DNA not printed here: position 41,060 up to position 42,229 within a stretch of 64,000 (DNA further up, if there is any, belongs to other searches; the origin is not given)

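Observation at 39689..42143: Self-contained pyrD-pyrF-pyrE-like cassette with foreign-looking expression signals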

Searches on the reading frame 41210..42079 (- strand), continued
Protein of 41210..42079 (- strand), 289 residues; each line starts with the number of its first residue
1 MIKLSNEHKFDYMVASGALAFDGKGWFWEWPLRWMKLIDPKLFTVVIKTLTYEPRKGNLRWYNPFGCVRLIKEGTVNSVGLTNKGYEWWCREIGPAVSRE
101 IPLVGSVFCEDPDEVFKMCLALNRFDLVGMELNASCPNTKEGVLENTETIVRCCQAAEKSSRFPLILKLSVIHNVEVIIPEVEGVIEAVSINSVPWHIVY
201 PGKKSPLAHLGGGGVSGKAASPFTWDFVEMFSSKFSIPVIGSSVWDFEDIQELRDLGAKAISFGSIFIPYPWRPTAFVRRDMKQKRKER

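Call 45: search_protein_families(library=ncbifam, proteins=[L009:7024-7983:+, L070:8933-10036:+, L013:2737-3417:+, L030:7147-7845:+, L015:8994-11306:+, L022:7648-8370:+], max_evalue=0.001)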
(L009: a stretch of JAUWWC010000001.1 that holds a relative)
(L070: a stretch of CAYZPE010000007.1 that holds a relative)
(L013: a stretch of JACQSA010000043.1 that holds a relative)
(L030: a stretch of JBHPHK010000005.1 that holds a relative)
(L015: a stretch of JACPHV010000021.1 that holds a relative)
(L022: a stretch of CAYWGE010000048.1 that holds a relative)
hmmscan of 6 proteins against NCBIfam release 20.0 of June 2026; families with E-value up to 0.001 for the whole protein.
L009:7024-7983:+ (319 aa): 29 families (the best 25 are shown)
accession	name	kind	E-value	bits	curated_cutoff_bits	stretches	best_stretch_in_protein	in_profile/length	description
TIGR00857.1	pyrC_multi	subfamily_domain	5.1e-46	157.5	279.05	1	5-317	42-350/412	dihydroorotase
NF006837.0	PRK09357.1-2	equivalog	5.1e-32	111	575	2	184-271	228-315/428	dihydroorotase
NF002668.0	PRK02382.1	equivalog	6.6e-32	110.8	452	1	5-271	51-305/436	dihydroorotase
NF005751.0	PRK07575.1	equivalog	7e-32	110.4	529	1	5-281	59-325/440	dihydroorotase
NF003271.0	PRK04250.1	equivalog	1.7e-31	109.3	405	1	4-317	53-330/407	dihydroorotase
NF006559.0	PRK09060.1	equivalog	1.8e-31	108.9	482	1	5-280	59-326/444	dihydroorotase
NF001541.2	PRK00369.1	equivalog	4.1e-30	104.6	310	1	5-317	49-328/400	dihydroorotase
NF006836.0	PRK09357.1-1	equivalog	1.9e-27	96.1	538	1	181-270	225-314/432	dihydroorotase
NF006688.0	PRK09236.1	equivalog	5e-27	94.8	535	1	5-272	57-320/444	dihydroorotase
NF006844.0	PRK09357.2-5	equivalog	3.5e-25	88.9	701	2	160-271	206-315/422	dihydroorotase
NF004839.0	PRK06189.1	equivalog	3.7e-25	88.5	631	1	5-270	57-321/451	allantoinase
NF006841.0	PRK09357.2-2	equivalog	1.8e-24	86.2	640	1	5-270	52-309/421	dihydroorotase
NF006845.0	PRK09357.2-6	equivalog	2.5e-23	82.4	728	1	168-271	215-316/428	dihydroorotase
NF002284.0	PRK01211.1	subfamily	2.7e-23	82.6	462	1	5-269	49-283/409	dihydroorotase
NF006843.0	PRK09357.2-4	equivalog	3.3e-23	82.3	786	1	5-273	56-316/431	dihydroorotase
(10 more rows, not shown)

L070:8933-10036:+ (367 aa): 17 families
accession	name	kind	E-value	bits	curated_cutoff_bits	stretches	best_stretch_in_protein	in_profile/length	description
TIGR00856.1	pyrC_dimer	equivalog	9.9e-49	166.1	292.95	1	23-363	2-340/341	dihydroorotase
NF001541.2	PRK00369.1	equivalog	1.5e-14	53.4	310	1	43-327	68-331/400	dihydroorotase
TIGR00857.1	pyrC_multi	subfamily_domain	2e-13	50.1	279.05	1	24-328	37-354/412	dihydroorotase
NF006559.0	PRK09060.1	equivalog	2.4e-09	36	482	1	208-329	249-368/444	dihydroorotase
NF006844.0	PRK09357.2-5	equivalog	2.8e-09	36.5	701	1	198-292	242-333/422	dihydroorotase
NF006837.0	PRK09357.1-2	equivalog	2.9e-08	32.7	575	1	210-280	250-322/428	dihydroorotase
NF006841.0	PRK09357.2-2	equivalog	3.1e-08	32.7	640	1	181-273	217-310/421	dihydroorotase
NF002284.0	PRK01211.1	subfamily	1.2e-07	31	462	1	188-276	202-288/409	dihydroorotase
NF006836.0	PRK09357.1-1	equivalog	1.6e-07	30.4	538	1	209-274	251-316/432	dihydroorotase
NF003271.0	PRK04250.1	equivalog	1.7e-07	30.3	405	1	210-273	226-286/407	dihydroorotase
NF006840.0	PRK09357.2-1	equivalog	3.6e-07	29.5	483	1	198-300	200-295/379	dihydroorotase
NF002668.0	PRK02382.1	equivalog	3.7e-07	29.2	452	1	203-329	235-358/436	dihydroorotase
NF006845.0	PRK09357.2-6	equivalog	1e-05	24.4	728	1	205-279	248-322/428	dihydroorotase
NF006688.0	PRK09236.1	equivalog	1.4e-05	24.1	535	1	217-314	263-357/444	dihydroorotase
NF006839.0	PRK09357.1-4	equivalog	1.7e-05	23.6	576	1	209-276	249-316/422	dihydroorotase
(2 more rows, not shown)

L013:2737-3417:+ (226 aa): 20 families
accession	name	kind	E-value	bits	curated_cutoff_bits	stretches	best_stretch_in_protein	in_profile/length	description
TIGR01367.1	pyrE_Therm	equivalog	1.5e-37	129.1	150.25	1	6-196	2-183/187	orotate phosphoribosyltransferase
TIGR00336.1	pyrE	equivalog_domain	1.5e-15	57.4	106.8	1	12-160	5-152/173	orotate phosphoribosyltransferase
NF002620.0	PRK02277.1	subfamily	2.1e-10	40.6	115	1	33-167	56-190/201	orotate phosphoribosyltransferase-like protein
NF002633.0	PRK02304.1-2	equivalog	2.9e-10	40.2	224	1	45-154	32-149/172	adenine phosphoribosyltransferase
NF006328.0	PRK08558.1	equivalog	8.1e-09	35.4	184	1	32-161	82-221/238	adenine phosphoribosyltransferase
NF002636.0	PRK02304.1-5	equivalog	1.3e-08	34.5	125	1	44-154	37-155/176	adenine phosphoribosyltransferase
NF005592.0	PRK07322.1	subfamily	1.8e-08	34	143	1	104-163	108-168/180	adenine phosphoribosyltransferase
TIGR01090.1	apt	equivalog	2.9e-08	34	185.85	1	42-154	27-147/169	adenine phosphoribosyltransferase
NF002634.0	PRK02304.1-3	equivalog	1.1e-07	31.7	170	1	44-154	38-156/182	adenine phosphoribosyltransferase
NF006605.0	PRK09162.1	equivalog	1.8e-07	30.7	181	1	44-155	25-137/183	hypoxanthine-guanine phosphoribosyltransferase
TIGR01203.1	HGPRTase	equivalog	7.3e-07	29.1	150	1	46-154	12-123/167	hypoxanthine phosphoribosyltransferase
NF002095.0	PRK00934.1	equivalog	1.1e-06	28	296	1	50-151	143-240/287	ribose-phosphate diphosphokinase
TIGR01743.1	purR_Bsub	equivalog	2e-06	27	258.7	1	113-155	191-233/268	pur operon repressor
NF002635.0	PRK02304.1-4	subfamily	2.4e-06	27.2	146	1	112-157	111-156/188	adenine phosphoribosyltransferase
NF040646.1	HPT_Archaea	equivalog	3.8e-06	26.6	200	1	112-157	110-155/184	hypoxanthine/guanine phosphoribosyltransferase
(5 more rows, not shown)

L030:7147-7845:+ (232 aa): 17 families
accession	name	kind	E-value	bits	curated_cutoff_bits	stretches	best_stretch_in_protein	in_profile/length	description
TIGR01367.1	pyrE_Therm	equivalog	5.4e-36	124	150.25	1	9-213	2-182/187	orotate phosphoribosyltransferase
TIGR00336.1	pyrE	equivalog_domain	3.3e-13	49.8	106.8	1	21-193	10-170/173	orotate phosphoribosyltransferase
NF002633.0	PRK02304.1-2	equivalog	2e-08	34.2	224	1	41-192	25-169/172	adenine phosphoribosyltransferase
TIGR01090.1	apt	equivalog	5.3e-07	29.9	185.85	1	49-191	31-167/169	adenine phosphoribosyltransferase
NF005592.0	PRK07322.1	subfamily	7e-07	28.8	143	1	118-177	104-164/180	adenine phosphoribosyltransferase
NF002620.0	PRK02277.1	subfamily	9.9e-07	28.6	115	1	55-178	78-185/201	orotate phosphoribosyltransferase-like protein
NF002636.0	PRK02304.1-5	equivalog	4.2e-06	26.4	125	1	129-177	112-160/176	adenine phosphoribosyltransferase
TIGR01203.1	HGPRTase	equivalog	4.8e-06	26.4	150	1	97-192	53-143/167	hypoxanthine phosphoribosyltransferase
NF002632.0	PRK02304.1-1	equivalog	1e-05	25.3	243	1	131-187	116-167/183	adenine phosphoribosyltransferase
NF002635.0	PRK02304.1-4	subfamily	4.1e-05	23.2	146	1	129-195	110-176/188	adenine phosphoribosyltransferase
NF009211.0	PRK12560.1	equivalog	6.2e-05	22.9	188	1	62-170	49-150/187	adenine phosphoribosyltransferase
TIGR01251.1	ribP_PPkin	subfamily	7.6e-05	21.8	113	1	65-169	160-245/309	ribose-phosphate diphosphokinase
NF040646.1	HPT_Archaea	equivalog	0.00011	21.9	200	1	129-193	109-176/184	hypoxanthine/guanine phosphoribosyltransferase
NF002634.0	PRK02304.1-3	equivalog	0.00014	21.6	170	1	131-186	115-165/182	adenine phosphoribosyltransferase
NF004689.0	PRK06031.1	equivalog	0.00014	21.1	175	1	49-170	69-190/233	phosphoribosyltransferase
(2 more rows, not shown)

L015:8994-11306:+ (770 aa): 0 families

L022:7648-8370:+ (240 aa): 3 families
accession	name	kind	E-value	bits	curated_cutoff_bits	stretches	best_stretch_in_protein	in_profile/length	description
NF040563.1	guided_IscB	equivalog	3.9e-12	45.9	175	1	132-192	184-242/314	RNA-guided endonuclease IscB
NF049971.1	CRISPR_Cas9d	exception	6.5e-12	44.9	375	1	125-192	530-600/986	type II CRISPR RNA-guided endonuclease Cas9d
TIGR01865.2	cas_Csn1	equivalog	0.00072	17.9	100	1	135-209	568-644/1070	type II CRISPR RNA-guided endonuclease Cas9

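Call 61: find_related_loci(query=A1, collection=viral_contigs, flank=6000)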
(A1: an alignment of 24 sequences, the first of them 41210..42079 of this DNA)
Query A1 (289 aa) in viral_contigs; peptide patterns used: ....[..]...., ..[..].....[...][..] (x = any residue, [..] = any of these).
21 stretches matched a pattern; 4 encode a relative of the query (tblastn E <= 1e-3); 4 distinct loci.
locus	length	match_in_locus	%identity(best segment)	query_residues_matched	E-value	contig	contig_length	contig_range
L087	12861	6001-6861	41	1-280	2e-62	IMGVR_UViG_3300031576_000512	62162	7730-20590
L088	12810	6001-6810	39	1-274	3e-55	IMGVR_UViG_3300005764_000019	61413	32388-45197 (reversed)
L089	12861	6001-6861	41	1-280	5e-58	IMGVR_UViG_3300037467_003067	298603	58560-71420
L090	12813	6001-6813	37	1-275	8e-53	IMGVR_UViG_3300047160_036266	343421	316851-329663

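Call 65: predict_structure(alignment_id=A1)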
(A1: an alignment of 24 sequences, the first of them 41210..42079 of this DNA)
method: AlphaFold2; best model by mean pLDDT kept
length: 289 residues; sequences in the alignment: 24
mean_pLDDT: 86.5   pTM: 0.88
mean pLDDT of the five models: 86.5, 84.6, 84.4, 82.9, 78.4
residues with pLDDT >= 90: 139; 70-90: 121; 50-70: 27; < 50: 2
segments of 3 or more residues with pLDDT < 50: none
pLDDT, mean of each block of 10 residues (from residue 1): 97 79 79 89 87 67 72 79 75 82 90 93 92 73 73 97 96 93 96 88 84 84 95 97 91 97 83 93 88
secondary structure, 60 per line:
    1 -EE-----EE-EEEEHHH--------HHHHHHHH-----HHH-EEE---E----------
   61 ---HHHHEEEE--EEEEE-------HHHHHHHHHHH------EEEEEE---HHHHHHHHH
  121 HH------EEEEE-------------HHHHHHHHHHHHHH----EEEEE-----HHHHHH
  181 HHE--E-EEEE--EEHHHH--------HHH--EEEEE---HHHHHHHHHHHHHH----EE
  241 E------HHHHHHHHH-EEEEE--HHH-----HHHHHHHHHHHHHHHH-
elements in order: E12-15 H27-34 E44-46 H64-67 E68-71 E74-78 H86-96 E103-108 H112-122 E129-133 H147-160 E165-169 H175-182 E188-191 H196-199 E213-217 H221-234 E239-241 H248-256 E258-262 H273-288

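Call 68: fold_search(model_id=the predicted structure, library=pdb)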
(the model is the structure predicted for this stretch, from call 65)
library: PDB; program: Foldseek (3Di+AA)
matches with E <= 10: 1550; with E <= 0.001: 226
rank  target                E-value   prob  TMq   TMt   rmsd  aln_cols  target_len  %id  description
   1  5ue9_A                1.6e-15  1.00  0.76  0.72   4.1       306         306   24  WT DHODB with orotate bound (released 2017-09-06)
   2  5ksw_A                1.0e-14  1.00  0.76  0.73   4.0       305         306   24  DHODB-I74D mutant (released 2016-08-03)
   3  1ep3_A                1.4e-14  1.00  0.75  0.70   4.2       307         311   24  CRYSTAL STRUCTURE OF LACTOCOCCUS LACTIS DIHYDROOROTATE DEHYDROGENASE B. DATA COLLECTED UNDER CRYOGENIC CONDITIONS. (released 2001-01-17)
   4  1ep2_A                1.9e-14  1.00  0.75  0.72   3.9       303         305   24  CRYSTAL STRUCTURE OF LACTOCOCCUS LACTIS DIHYDROOROTATE DEHYDROGENASE B COMPLEXED WITH OROTATE (released 2001-01-17)
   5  5ue9_C                5.7e-14  1.00  0.75  0.72   4.1       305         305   24  WT DHODB with orotate bound (released 2017-09-06)
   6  5ksw_C                6.8e-14  1.00  0.78  0.74   3.7       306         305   24  DHODB-I74D mutant (released 2016-08-03)
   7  1ep1_A                1.5e-13  1.00  0.74  0.69   4.4       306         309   24  CRYSTAL STRUCTURE OF LACTOCOCCUS LACTIS DIHYDROOROTATE DEHYDROGENASE B (released 2001-01-17)
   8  5xfw_D                6.9e-12  1.00  0.74  0.68   4.8       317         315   20  Crystal structures of FMN-free form of dihydroorotate dehydrogenase from Trypanosoma brucei (released 2018-04-25)
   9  2b4g_B                2.2e-11  1.00  0.74  0.69   4.8       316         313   20  dihydroorotate dehydrogenase (released 2005-10-11)
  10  9n67_B                2.4e-11  1.00  0.72  0.68   5.0       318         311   20  Crystal structure of dihydroorotate dehydrogenase from Leishmania braziliensis in complex with orotate (released 2025-07-23)
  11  9vpv_A                3.4e-11  1.00  0.73  0.69   4.8       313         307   19  Crystal structure of the C131A mutant of Trypanosoma brucei DHODH in FMN-oxidized, orotate-bound form (released 2025-11-26)
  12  5xfv_B                4.1e-11  1.00  0.74  0.69   4.7       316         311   19  Crystal structures of FMN-bound form of dihydroorotate dehydrogenase from Trypanosoma brucei (released 2018-04-25)
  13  3oix_A                4.1e-11  1.00  0.71  0.67   4.6       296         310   21  Crystal structure of the putative dihydroorotate dehydrogenase from Streptococcus mutans (released 2010-09-08)
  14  3oix_D                4.4e-11  1.00  0.71  0.67   4.6       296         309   21  Crystal structure of the putative dihydroorotate dehydrogenase from Streptococcus mutans (released 2010-09-08)
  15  9vpu_A                4.7e-11  1.00  0.74  0.68   4.6       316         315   19  Crystal structure of the C131A mutant of Trypanosoma brucei DHODH in FMN-reduced, dihydroorotate-bound form (released 2025-11-26)
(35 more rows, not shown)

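Call 74: find_homologous_proteins(query=A4, max_evalue=1e-20)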
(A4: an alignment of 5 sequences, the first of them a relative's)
Query A4 (5 sequences) (334 aa, profile of the alignment): 4083 proteins with E <= 1e-20 among 8000 candidates; the best 120 are listed.
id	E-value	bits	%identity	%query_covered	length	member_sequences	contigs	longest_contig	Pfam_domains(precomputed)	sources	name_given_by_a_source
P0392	3.1e-174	597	59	96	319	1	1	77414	-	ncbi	-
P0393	2.6e-173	594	100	97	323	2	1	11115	-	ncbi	-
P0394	3.4e-170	584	61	96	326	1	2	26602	-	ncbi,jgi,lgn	-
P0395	7.2e-168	576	56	96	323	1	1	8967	-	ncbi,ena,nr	ncbi:dihydroorotase [Patescibacteria group bacterium]|nr:dihydroorotase [Patescibacteria group bacte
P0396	7.5e-167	573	66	95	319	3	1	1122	-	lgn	-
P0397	5.3e-166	570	71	96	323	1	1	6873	-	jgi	-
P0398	1.1e-164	566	70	96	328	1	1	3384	-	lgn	-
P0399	2.6e-164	564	64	95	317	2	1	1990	-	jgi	-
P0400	8.2e-164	563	64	95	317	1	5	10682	-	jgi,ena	-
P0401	3.8e-163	560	61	95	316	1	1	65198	-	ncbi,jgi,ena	ncbi:MAG: dihydroorotase [Patescibacteria group bacterium]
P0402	5.6e-163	560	60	94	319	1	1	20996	-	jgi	-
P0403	1.6e-162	558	68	96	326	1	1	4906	-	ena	-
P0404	8.2e-162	556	65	95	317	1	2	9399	-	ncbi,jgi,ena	-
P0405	1.9e-161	555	62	95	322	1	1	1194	-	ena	-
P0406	3.8e-161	554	63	95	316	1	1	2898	-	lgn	-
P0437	5.7e-156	537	58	96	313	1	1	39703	-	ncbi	-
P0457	4.0e-153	528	57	95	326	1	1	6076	-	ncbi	-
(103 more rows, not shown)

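Call 76: find_encoding_contigs(protein=P0437, flank=6000, max_places=1)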
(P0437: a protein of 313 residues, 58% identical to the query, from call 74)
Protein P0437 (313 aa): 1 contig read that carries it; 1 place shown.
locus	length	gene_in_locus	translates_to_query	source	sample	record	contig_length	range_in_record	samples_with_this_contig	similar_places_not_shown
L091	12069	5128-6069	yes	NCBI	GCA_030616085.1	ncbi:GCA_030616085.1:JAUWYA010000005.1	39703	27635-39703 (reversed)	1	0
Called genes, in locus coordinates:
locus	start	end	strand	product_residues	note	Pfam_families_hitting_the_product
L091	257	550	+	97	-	-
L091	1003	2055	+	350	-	PF00022:Actin (faint), PF06723:MreB_Mbl, PF00012:HSP70 (weak), PF11104:PilM_2 (faint), PF14450:FtsA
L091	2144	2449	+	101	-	PF02686:GatC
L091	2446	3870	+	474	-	PF01425:Amidase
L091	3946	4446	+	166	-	-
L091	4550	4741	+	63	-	-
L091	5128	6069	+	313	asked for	-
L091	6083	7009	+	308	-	PF01180:DHO_dh, PF01207:Dus, PF03060:NMO (weak)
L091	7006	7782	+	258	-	PF00215:OMPdecase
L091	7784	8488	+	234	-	-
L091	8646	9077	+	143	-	-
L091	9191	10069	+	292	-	PF01409:tRNA-synt_2d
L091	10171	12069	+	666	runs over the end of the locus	PF03483:B3_4, PF03484:B5, PF17759:tRNA_synthFbeta, PF03147:FDX-ACB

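Call 77: find_encoding_contigs(protein=P0457, flank=6000, max_places=1)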
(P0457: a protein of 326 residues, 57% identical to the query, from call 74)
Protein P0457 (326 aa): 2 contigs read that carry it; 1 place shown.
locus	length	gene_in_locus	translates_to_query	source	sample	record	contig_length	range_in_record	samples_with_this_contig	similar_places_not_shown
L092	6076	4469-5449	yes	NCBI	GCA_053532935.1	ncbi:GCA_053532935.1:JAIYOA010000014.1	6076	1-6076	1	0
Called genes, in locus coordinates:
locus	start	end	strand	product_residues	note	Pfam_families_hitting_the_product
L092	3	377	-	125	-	?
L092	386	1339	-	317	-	PF04055:Radical_SAM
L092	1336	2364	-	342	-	PF02272:DHHA1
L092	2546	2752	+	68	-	PF00125:Histone, PF15511:CENP-T_C (weak), PF00808:CBFD_NFYB_HMF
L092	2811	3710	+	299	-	-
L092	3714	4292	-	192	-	PF00827:Ribosomal_L15e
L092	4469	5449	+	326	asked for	-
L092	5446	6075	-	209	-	?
